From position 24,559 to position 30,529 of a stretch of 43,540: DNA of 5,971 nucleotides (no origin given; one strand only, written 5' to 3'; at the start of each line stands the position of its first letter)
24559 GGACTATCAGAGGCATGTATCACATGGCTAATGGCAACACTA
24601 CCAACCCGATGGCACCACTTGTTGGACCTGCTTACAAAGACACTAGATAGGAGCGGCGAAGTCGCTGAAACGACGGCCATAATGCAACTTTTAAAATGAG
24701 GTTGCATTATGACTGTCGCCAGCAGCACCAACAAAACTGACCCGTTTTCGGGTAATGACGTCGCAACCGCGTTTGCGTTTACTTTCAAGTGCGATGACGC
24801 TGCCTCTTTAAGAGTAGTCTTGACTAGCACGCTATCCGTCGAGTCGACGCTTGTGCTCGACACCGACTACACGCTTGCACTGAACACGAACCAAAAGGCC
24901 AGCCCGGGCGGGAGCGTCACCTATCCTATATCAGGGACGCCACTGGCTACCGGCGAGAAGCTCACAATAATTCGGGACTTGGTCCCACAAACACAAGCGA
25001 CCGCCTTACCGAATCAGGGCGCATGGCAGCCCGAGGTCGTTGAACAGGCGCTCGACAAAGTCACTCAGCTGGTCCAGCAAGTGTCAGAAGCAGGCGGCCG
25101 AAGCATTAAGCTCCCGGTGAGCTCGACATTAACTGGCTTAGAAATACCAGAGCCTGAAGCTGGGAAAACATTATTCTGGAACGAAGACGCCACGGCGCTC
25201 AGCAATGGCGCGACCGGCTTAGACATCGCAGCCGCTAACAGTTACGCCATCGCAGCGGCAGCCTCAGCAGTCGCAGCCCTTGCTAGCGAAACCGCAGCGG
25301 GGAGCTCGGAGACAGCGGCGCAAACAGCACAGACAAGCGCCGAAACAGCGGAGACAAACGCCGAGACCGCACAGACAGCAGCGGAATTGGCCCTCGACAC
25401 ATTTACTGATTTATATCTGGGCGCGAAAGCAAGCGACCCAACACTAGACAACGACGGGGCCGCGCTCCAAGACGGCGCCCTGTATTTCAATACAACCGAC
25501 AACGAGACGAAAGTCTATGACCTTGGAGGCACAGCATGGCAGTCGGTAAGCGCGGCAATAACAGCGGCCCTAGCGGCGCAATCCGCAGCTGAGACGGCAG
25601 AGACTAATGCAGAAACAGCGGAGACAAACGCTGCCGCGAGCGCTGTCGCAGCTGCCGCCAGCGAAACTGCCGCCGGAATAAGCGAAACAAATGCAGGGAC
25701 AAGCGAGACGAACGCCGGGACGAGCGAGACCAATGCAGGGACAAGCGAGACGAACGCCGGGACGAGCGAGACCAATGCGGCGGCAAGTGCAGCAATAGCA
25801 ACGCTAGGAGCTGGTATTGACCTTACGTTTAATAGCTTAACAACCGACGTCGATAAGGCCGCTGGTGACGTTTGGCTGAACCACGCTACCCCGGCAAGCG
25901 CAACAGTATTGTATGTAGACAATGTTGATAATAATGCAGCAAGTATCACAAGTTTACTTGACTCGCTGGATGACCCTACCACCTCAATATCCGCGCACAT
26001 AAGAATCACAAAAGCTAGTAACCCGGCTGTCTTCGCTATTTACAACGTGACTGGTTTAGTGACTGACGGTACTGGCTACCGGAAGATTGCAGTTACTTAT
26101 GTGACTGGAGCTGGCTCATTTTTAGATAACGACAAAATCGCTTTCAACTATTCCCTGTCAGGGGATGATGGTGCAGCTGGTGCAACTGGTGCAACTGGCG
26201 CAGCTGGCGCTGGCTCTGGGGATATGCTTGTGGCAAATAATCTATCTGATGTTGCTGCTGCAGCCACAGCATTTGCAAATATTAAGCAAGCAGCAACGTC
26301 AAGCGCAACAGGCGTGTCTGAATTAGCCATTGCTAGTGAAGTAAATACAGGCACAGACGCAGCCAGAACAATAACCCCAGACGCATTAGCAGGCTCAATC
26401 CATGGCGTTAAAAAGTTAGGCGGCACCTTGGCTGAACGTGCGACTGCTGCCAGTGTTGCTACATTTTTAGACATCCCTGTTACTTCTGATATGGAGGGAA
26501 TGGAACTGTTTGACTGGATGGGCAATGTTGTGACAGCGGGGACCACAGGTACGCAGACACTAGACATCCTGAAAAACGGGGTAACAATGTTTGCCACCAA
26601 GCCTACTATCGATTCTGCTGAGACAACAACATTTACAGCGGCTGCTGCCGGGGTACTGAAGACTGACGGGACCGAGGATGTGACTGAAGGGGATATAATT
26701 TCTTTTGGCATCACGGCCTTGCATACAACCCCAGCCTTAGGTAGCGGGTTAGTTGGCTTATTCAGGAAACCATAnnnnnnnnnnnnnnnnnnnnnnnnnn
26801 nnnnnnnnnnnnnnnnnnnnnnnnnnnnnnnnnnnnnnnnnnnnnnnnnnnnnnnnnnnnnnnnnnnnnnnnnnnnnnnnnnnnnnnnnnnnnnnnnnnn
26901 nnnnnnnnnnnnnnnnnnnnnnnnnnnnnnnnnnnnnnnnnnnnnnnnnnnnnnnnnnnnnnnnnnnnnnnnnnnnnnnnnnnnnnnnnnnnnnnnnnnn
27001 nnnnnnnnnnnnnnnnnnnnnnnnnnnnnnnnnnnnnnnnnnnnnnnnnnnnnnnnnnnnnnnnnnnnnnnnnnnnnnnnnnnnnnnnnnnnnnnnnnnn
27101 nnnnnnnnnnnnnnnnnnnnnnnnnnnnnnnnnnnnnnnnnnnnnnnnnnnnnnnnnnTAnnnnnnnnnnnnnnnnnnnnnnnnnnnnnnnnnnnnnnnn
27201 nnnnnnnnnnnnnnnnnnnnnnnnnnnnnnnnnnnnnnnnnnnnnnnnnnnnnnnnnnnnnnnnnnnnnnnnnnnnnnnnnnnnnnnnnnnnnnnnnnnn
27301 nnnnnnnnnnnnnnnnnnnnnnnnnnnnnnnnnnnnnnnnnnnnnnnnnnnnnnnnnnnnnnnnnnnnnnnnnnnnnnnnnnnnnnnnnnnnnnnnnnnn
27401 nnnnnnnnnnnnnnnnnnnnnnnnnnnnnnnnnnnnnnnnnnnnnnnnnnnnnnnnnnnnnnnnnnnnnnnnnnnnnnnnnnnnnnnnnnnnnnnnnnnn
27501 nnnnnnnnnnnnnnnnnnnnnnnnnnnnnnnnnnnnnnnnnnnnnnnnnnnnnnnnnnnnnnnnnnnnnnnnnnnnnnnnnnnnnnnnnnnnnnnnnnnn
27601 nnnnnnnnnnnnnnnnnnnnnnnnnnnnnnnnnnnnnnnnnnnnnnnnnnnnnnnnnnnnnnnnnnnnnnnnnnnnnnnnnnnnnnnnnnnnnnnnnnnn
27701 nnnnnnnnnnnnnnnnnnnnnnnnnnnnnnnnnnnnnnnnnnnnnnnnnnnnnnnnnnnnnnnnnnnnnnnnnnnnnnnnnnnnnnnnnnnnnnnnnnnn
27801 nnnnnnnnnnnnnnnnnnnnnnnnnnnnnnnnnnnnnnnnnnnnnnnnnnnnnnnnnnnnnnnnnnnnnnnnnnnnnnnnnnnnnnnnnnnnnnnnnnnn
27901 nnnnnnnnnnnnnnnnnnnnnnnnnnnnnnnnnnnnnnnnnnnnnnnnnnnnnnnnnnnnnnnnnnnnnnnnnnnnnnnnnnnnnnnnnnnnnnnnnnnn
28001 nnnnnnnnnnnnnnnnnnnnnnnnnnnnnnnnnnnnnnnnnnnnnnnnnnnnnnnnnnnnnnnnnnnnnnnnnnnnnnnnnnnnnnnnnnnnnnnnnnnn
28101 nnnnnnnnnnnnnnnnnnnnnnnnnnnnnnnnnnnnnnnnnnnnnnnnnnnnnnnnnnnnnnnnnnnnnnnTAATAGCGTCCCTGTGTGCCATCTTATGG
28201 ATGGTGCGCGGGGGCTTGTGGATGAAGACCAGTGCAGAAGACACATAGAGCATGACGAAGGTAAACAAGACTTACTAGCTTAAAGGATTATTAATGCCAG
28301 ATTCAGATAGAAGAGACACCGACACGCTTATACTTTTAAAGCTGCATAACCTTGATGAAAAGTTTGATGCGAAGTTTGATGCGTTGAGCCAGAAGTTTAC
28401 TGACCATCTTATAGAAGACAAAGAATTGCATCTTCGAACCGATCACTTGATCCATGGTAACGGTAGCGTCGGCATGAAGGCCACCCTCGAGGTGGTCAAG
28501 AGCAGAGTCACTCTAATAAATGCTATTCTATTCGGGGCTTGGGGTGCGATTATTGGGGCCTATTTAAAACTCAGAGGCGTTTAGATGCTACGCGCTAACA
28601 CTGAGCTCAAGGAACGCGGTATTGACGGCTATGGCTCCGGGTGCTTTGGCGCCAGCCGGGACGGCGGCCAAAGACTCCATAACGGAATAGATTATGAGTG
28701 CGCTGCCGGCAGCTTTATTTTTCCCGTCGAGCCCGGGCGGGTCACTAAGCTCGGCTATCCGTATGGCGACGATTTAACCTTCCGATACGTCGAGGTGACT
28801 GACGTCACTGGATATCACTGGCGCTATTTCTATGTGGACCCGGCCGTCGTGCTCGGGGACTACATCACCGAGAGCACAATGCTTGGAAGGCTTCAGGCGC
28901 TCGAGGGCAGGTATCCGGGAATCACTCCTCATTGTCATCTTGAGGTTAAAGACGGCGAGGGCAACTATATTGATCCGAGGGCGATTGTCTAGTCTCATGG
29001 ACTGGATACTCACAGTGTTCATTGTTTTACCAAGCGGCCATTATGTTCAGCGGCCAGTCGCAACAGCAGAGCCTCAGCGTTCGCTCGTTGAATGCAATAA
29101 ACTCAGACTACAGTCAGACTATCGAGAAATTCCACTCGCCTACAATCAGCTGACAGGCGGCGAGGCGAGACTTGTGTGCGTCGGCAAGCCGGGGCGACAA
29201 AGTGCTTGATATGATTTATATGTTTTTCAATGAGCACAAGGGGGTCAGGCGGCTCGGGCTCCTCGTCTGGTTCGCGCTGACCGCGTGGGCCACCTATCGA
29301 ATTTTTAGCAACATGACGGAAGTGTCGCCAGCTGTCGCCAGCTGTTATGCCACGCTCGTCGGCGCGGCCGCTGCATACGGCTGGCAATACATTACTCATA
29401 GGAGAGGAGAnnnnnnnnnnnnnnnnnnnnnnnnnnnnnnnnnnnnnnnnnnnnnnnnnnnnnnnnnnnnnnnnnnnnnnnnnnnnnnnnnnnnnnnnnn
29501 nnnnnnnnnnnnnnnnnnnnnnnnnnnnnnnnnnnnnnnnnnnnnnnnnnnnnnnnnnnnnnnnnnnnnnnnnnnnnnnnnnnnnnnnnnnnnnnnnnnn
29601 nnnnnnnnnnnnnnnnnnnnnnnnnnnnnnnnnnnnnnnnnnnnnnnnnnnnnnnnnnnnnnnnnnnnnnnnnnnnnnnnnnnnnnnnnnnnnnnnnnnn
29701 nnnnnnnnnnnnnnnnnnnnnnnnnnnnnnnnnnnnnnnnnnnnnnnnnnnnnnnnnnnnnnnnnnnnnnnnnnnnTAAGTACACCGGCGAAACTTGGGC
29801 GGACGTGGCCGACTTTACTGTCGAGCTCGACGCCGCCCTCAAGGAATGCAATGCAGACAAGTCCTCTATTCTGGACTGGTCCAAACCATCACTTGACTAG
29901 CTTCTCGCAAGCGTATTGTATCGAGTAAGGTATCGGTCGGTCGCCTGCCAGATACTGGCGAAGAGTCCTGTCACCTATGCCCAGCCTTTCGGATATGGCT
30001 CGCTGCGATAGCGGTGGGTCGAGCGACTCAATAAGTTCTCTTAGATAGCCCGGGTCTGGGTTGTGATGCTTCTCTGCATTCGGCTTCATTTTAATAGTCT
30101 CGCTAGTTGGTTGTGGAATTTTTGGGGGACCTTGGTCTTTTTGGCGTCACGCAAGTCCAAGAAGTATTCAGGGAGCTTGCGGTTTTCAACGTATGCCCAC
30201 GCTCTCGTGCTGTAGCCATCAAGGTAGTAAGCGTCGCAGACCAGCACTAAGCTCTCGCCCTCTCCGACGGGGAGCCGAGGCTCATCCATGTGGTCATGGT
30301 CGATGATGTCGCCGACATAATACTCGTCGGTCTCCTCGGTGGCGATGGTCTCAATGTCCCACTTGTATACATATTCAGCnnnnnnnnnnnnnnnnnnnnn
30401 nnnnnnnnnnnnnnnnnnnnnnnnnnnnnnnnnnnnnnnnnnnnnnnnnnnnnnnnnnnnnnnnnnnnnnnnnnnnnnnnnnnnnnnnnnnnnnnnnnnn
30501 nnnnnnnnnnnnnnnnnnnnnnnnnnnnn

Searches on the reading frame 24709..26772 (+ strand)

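Call 97: search_protein_families(library=phrogs, proteins=[window:24709-26772:+], max_evalue=0.00001)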
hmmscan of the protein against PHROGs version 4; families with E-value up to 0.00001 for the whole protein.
window:24709-26772:+ (688 aa): 17 families
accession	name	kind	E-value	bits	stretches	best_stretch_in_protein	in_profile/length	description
phrog_35823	-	unknown function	5.2e-24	85.4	1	159-390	183-401/1152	-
phrog_1640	-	tail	2e-22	81.1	1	1-134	1-126/765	tail protein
phrog_13893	-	tail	2.7e-22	79.9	1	1-136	1-128/648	tail protein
phrog_38058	-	tail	1.4e-16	60.9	1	166-282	404-517/708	tail fiber protein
phrog_36601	-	tail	1.2e-13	51.2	1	1-127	15-133/1084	tail fiber protein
phrog_1171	-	tail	7.8e-13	48.7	1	13-137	12-132/954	tail spike protein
phrog_8649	-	unknown function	2.3e-12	47.3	1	1-127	1-119/743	-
phrog_32960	-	unknown function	3.8e-12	46.3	1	1-126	1-118/762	-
phrog_17220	-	unknown function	1e-11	44.9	1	1-134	1-126/868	-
phrog_38237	-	unknown function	1.3e-11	44.5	1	1-127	1-119/697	-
phrog_5510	-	tail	2.9e-11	43.5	1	1-126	1-118/789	tail fiber protein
phrog_1419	-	tail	4e-10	39.5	1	81-227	71-213/793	tail protein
phrog_24159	-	tail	1.1e-09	38.2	1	258-364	109-217/972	tail fiber protein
phrog_5481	-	tail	3.7e-08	33.3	1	282-406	144-286/1043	tail fiber protein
phrog_24369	-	tail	3.7e-08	32.4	1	159-353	75-207/1396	tail fiber protein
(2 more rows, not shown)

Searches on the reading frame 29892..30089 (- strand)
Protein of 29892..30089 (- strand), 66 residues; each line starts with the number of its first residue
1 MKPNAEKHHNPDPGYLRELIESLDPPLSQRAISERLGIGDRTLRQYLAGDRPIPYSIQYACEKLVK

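Call 11: search_protein_families(library=phrogs, proteins=[window:29892-30089:-], max_evalue=0.001)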
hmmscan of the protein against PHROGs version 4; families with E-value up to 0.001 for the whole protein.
window:29892-30089:- (66 aa): 2 families
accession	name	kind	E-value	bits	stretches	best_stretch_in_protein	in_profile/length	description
phrog_3865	-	unknown function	3e-13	50.9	1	1-64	2-67/74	-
phrog_10187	-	unknown function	0.00086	20.1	1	13-55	8-49/178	-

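Call 68: search_protein_families(library=ncbifam, proteins=[window:29892-30089:-], max_evalue=0.01)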
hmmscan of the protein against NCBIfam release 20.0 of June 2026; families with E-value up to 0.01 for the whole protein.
window:29892-30089:- (66 aa): 0 families

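Call 89: search_protein_families(library=padloc, proteins=[window:29892-30089:-], max_evalue=0.01)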
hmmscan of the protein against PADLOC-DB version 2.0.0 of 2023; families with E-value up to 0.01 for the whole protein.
window:29892-30089:- (66 aa): 1 family
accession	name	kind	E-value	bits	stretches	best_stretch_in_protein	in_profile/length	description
PDLC04133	mad1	-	0.0019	16.4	1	25-51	4-30/60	mads_1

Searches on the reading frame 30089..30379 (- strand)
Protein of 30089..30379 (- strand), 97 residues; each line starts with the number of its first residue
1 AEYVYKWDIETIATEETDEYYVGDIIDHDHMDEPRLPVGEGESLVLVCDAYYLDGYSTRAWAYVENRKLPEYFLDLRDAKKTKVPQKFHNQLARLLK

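Call 11: search_protein_families(library=phrogs, proteins=[window:30089-30379:-], max_evalue=0.001)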
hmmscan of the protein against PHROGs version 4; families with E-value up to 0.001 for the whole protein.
window:30089-30379:- (97 aa): 0 families

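Call 30: search_protein_families(library=pfam, proteins=[window:30089-30379:-], max_evalue=0.1)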
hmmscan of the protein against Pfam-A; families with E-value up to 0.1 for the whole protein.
window:30089-30379:- (97 aa): 0 families

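Call 68: search_protein_families(library=ncbifam, proteins=[window:30089-30379:-], max_evalue=0.01)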
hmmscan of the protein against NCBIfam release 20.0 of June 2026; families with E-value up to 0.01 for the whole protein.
window:30089-30379:- (97 aa): 0 families

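Call 73: search_protein_families(library=phrogs, proteins=[window:30089-30379:-], max_evalue=1)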
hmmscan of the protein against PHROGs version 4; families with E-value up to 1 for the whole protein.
window:30089-30379:- (97 aa): 1 family
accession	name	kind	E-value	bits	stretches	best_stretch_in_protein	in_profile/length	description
phrog_15581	-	unknown function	0.01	17.2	1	39-94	50-111/114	-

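Call 89: search_protein_families(library=padloc, proteins=[window:30089-30379:-], max_evalue=0.01)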
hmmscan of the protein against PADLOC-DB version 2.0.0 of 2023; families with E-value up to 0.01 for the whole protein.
window:30089-30379:- (97 aa): 0 families
